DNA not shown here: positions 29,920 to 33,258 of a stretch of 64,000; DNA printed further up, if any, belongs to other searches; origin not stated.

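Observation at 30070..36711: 2213-aa AglB: oligosaccharyltransferase covalently fused to a ~1300-aa S-layer-like repeat region with a second membrane anchor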

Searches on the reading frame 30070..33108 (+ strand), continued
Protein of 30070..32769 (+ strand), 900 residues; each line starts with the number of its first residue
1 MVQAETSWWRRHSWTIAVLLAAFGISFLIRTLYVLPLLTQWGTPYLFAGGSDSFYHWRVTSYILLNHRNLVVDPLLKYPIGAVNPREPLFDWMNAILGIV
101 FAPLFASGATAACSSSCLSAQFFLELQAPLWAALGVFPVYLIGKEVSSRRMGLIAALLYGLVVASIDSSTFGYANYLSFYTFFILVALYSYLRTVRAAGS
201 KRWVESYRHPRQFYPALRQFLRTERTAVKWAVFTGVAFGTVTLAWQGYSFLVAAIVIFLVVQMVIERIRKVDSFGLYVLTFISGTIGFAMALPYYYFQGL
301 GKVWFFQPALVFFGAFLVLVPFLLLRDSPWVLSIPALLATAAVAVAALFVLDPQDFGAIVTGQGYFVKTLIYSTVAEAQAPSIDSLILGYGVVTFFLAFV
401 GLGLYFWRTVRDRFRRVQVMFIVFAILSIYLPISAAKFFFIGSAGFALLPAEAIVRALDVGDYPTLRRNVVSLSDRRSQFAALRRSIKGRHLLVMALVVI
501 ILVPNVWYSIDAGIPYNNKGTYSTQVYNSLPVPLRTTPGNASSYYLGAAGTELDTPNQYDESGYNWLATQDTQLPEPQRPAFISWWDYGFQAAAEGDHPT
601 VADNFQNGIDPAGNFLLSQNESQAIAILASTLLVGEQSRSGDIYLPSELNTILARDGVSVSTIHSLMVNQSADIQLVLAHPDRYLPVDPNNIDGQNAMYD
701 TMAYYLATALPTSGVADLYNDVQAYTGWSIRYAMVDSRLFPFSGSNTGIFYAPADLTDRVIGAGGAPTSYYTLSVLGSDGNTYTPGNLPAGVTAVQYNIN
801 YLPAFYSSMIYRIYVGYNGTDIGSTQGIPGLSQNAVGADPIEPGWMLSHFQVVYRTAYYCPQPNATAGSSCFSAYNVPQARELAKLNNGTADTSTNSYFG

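Call 55: fold_search(model_id=the predicted structure, library=pdb)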
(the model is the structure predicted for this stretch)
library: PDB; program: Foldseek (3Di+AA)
matches with E <= 10: 492; with E <= 0.001: 23
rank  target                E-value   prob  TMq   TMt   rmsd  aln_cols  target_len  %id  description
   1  7e9s_A                5.6e-20  1.00  0.54  0.62  12.3      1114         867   15  Archaeal oligosaccharyltransferase AglB from Archaeoglobus fulgidus in complex with an inhibitory peptide and a dolich (released 2021-09-08)
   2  3wak                  1.3e-19  1.00  0.52  0.60  13.1      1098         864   15  Crystal structure of the Archaeoglobus fulgidus oligosaccharyltransferase (O29867_ARCFU) in the apo form (released 2013-10-30)
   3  5gmy_A                5.0e-18  1.00  0.50  0.58  13.2      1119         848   15  Crystal structure of the Archaeoglobus fulgidus oligosaccharyltransferase (O29867_ARCFU) tethered with an acceptor pep (released 2017-02-01)
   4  3waj                  3.9e-16  1.00  0.46  0.58  15.0      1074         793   15  Crystal structure of the Archaeoglobus fulgidus oligosaccharyltransferase (O29867_ARCFU) complex with Zn and sulfate (released 2013-10-30)
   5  9n9j_I                4.4e-13  1.00  0.46  0.63  10.0       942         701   13  Structure of a GRP94 folding intermediate engaged with a CCDC134- and FKBP11-bound secretory translocon (released 2025-11-19)
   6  8b6l_I                1.2e-12  1.00  0.44  0.61  10.1       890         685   14  Subtomogram average of the human Sec61-TRAP-OSTA-translocon (released 2022-12-07)
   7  6s7o_A                7.5e-11  1.00  0.40  0.59  13.3       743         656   16  Cryo-EM structure of human oligosaccharyltransferase complex OST-A (released 2019-12-18)
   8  8age_A                9.6e-11  1.00  0.39  0.58  13.3       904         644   14  Structure of yeast oligosaccharylransferase complex with acceptor peptide bound (released 2022-12-07)
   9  6s7t_A                2.5e-10  1.00  0.41  0.58   7.6       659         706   16  Cryo-EM structure of human oligosaccharyltransferase complex OST-B (released 2019-12-18)
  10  8agc_A                1.4e-09  1.00  0.43  0.60  10.6       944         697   14  Structure of yeast oligosaccharylransferase complex with lipid-linked oligosaccharide and non-acceptor peptide bound (released 2022-12-07)
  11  6ftg_5                1.7e-09  1.00  0.38  0.58  11.2       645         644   16  Subtomogram average of OST-containing ribosome-translocon complexes from canine rough microsomal membranes (released 2018-03-21)
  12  7oci_F                2.1e-09  1.00  0.39  0.58  13.4       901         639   14  Cryo-EM structure of yeast Ost6p containing oligosaccharyltransferase complex (released 2022-02-16)
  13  8pn9_A                2.6e-09  1.00  0.39  0.58   9.3       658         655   16  Structure of human oligosaccharyltransferase OST-A complex bound to NGI-1 (released 2024-05-08)
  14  6ezn_F                2.6e-09  1.00  0.36  0.55  12.0       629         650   17  Cryo-EM structure of the yeast oligosaccharyltransferase (OST) complex (released 2018-01-17)
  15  8agb_A                3.7e-09  1.00  0.36  0.55  12.0       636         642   16  Structure of yeast oligosaccharylransferase complex with lipid-linked oligosaccharide bound (released 2022-12-07)
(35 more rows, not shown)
